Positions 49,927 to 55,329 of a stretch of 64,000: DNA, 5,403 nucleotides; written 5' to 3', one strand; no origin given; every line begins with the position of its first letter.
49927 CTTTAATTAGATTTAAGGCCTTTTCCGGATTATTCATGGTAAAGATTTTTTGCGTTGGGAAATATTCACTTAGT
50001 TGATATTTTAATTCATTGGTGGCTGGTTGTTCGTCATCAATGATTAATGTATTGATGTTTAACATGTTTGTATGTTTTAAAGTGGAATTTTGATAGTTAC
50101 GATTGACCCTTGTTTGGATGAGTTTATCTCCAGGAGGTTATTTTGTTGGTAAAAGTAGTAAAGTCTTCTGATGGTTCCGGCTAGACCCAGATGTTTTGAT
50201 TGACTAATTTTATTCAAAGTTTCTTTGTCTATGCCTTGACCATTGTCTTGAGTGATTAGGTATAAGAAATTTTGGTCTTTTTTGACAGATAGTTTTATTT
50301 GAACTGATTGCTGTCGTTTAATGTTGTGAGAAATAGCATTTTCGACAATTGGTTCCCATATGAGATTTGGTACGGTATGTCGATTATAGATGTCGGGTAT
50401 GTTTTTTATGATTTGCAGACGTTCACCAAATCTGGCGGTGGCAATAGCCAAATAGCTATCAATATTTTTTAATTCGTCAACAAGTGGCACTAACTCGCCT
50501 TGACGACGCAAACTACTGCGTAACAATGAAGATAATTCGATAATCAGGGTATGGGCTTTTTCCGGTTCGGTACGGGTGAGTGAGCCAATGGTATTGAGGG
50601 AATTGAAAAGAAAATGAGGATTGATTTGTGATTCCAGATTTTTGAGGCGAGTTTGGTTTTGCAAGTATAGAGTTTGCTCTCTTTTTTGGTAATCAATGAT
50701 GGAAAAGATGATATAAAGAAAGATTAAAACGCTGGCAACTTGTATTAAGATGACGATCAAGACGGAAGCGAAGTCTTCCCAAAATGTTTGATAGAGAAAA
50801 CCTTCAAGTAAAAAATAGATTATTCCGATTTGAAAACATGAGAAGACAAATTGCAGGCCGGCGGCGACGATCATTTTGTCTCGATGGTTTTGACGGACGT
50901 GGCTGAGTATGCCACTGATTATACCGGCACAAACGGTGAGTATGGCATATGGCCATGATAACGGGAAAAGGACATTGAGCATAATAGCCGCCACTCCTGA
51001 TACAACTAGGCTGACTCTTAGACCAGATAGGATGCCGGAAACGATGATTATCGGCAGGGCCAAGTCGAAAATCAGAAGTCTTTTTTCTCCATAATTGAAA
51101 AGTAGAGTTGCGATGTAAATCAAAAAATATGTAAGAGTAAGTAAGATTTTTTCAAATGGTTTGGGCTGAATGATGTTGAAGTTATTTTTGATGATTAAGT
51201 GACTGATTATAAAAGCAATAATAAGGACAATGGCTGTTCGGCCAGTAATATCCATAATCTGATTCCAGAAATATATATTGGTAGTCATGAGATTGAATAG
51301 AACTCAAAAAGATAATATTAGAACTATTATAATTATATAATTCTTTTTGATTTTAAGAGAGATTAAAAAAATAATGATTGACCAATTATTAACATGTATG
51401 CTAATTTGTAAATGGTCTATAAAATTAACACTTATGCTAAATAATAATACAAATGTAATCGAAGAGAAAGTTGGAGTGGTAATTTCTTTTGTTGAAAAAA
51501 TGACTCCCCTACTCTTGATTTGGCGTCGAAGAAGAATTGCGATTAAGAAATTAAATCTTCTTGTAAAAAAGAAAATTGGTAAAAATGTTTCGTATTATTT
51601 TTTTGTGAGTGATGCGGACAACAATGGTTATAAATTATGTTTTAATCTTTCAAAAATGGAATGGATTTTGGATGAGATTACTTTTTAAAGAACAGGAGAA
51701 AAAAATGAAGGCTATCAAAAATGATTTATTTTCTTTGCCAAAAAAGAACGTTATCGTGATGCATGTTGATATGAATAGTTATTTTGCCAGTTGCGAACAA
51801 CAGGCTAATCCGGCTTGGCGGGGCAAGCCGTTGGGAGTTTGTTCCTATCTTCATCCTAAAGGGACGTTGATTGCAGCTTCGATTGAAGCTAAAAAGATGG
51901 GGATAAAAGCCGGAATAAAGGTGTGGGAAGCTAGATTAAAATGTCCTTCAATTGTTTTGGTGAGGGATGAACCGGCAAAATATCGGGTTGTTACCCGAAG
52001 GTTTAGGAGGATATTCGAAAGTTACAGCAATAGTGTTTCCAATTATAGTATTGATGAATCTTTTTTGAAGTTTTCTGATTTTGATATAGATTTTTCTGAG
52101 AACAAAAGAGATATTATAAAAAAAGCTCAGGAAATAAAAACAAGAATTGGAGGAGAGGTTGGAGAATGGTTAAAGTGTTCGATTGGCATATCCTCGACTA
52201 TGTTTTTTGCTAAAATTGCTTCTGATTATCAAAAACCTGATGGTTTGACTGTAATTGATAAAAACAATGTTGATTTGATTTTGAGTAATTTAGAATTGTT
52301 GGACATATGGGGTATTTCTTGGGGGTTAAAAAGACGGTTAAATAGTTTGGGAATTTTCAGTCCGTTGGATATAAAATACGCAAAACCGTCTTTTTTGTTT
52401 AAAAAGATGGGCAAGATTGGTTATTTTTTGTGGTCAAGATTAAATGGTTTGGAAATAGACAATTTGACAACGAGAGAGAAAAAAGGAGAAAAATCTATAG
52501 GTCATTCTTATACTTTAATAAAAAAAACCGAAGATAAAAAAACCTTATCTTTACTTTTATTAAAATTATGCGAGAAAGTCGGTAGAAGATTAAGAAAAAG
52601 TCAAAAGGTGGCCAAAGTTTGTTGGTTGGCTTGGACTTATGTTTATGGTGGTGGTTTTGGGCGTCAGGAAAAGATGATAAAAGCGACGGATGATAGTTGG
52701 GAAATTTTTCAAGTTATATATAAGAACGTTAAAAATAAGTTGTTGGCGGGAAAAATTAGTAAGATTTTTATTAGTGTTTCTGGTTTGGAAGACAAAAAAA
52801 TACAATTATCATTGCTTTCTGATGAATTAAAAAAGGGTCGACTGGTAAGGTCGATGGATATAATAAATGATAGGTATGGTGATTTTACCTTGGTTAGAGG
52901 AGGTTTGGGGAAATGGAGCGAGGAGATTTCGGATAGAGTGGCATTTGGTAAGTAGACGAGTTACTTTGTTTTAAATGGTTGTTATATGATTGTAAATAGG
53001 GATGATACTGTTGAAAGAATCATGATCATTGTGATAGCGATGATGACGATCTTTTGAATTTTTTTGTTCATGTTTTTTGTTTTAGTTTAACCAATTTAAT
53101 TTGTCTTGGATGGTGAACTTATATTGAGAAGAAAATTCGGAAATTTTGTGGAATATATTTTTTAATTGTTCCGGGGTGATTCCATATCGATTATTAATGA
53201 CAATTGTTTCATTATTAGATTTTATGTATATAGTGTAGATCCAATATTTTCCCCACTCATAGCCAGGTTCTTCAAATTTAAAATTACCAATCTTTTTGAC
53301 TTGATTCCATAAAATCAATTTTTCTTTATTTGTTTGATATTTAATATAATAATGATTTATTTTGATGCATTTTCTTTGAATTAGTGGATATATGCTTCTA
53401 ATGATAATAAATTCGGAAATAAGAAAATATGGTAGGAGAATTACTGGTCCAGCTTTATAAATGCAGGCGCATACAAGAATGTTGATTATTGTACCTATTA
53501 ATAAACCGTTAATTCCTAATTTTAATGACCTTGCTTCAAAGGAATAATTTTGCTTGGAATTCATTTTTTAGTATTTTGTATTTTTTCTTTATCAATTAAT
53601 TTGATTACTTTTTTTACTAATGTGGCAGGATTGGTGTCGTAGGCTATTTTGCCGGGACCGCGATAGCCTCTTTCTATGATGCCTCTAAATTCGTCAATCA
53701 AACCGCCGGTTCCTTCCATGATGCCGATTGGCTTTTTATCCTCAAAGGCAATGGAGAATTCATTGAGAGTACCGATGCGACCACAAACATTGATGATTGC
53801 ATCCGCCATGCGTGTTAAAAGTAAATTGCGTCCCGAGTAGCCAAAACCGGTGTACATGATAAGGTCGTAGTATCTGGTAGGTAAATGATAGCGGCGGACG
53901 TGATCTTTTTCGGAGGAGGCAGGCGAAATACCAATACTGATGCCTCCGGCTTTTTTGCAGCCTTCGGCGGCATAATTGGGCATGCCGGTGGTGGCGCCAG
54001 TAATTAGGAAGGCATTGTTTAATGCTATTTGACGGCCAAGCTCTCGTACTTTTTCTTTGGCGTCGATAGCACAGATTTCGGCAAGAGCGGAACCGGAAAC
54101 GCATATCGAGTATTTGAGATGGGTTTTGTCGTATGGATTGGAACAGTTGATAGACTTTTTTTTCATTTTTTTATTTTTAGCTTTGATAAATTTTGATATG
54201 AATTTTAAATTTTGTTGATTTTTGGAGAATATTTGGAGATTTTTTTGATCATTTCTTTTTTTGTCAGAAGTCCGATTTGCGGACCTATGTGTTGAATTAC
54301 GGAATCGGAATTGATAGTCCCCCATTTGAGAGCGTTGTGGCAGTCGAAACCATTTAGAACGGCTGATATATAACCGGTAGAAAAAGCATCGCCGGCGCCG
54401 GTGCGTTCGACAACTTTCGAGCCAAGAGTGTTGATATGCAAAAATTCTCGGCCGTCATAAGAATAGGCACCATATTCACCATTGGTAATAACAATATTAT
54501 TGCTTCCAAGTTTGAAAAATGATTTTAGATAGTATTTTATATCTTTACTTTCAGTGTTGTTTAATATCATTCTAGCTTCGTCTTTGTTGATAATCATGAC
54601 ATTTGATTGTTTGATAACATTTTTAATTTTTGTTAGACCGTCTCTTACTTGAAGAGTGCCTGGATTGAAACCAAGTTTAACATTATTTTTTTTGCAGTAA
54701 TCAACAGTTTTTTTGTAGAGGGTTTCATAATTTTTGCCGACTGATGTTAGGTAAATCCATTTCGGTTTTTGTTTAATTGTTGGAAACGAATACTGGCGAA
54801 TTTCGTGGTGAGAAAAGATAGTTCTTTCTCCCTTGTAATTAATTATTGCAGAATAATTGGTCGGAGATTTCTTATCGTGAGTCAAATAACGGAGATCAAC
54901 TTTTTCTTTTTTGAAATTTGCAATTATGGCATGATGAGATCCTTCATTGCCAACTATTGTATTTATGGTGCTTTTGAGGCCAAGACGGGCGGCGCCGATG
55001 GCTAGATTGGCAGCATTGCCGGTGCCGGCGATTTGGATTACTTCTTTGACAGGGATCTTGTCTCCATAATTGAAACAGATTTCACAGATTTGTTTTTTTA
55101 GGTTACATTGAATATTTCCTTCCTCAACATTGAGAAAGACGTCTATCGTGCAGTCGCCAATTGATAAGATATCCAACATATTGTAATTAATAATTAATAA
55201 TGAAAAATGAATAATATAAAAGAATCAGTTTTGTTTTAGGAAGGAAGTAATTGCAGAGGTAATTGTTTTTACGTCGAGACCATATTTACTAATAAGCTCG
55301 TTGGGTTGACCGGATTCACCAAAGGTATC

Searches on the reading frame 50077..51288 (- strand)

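Call 49: search_protein_families(library=pfam, proteins=[window:50077-51288:-], max_evalue=0.001)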
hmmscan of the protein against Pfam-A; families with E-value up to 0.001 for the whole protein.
window:50077-51288:- (403 aa): 4 families
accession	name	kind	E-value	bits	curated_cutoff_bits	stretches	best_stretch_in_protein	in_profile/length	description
PF06580.19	His_kinase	-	1.4e-25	89.8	25.2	1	214-291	2-81/81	Histidine kinase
PF07694.17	5TM-5TMR_LYT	-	2.8e-05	24.2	24.6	1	46-194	17-166/169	5TMR of 5TMR-LYT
PF02518.31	HATPase_c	-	3.5e-05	24.7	26.4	1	314-402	13-108/111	Histidine kinase-, DNA gyrase B-, and HSP90-like ATPase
PF07698.17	7TM-7TMR_HD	-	0.00023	21.6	29.4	1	18-194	7-182/190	7TM receptor with intracellular HD hydrolase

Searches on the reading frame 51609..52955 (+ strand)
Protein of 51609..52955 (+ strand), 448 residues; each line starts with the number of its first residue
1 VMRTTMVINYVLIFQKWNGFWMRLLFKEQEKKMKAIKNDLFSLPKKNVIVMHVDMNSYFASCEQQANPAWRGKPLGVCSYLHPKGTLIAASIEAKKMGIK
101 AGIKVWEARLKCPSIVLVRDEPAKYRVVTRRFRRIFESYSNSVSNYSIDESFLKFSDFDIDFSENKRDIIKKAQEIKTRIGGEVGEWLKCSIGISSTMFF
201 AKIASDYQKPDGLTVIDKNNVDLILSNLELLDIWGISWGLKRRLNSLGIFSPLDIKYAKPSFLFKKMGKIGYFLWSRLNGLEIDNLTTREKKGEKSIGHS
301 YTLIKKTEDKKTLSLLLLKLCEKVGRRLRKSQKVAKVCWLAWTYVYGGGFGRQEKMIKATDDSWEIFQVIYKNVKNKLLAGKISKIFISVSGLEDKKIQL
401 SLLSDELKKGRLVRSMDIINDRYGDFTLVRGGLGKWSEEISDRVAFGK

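Call 49: search_protein_families(library=pfam, proteins=[window:51609-52955:+], max_evalue=0.001)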
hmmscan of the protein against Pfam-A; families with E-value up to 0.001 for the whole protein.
window:51609-52955:+ (448 aa): 2 families
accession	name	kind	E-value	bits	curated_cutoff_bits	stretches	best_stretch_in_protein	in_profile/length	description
PF00817.25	IMS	-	5.9e-36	124.1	23.2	1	53-206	1-148/148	impB/mucB/samB family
PF11799.13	IMS_C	-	6e-12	46.4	20.7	1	295-402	2-109/109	impB/mucB/samB family C-terminal domain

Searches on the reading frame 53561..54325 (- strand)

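Call 49: search_protein_families(library=pfam, proteins=[window:53561-54325:-], max_evalue=0.001)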
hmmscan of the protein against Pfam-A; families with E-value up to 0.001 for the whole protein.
window:53561-54325:- (254 aa): 2 families
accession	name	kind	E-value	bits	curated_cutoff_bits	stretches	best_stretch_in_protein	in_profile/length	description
PF18306.6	LDcluster4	-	4.7e-32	111.1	26.3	1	72-235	2-149/151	SLOG cluster4 family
PF03641.19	Lysine_decarbox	-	0.00081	20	27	0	119-195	4-74/131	Possible lysine decarboxylase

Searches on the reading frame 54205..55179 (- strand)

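Call 49: search_protein_families(library=pfam, proteins=[window:54205-55179:-], max_evalue=0.001)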
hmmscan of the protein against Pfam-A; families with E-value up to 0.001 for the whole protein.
window:54205-55179:- (324 aa): 2 families
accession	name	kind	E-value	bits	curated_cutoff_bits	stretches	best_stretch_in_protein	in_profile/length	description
PF00294.29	PfkB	-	2e-32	113.2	25.8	1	3-304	3-299/302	pfkB family carbohydrate kinase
PF08543.17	Phos_pyr_kin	-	5.5e-05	23.1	27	1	184-288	111-225/246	Phosphomethylpyrimidine kinase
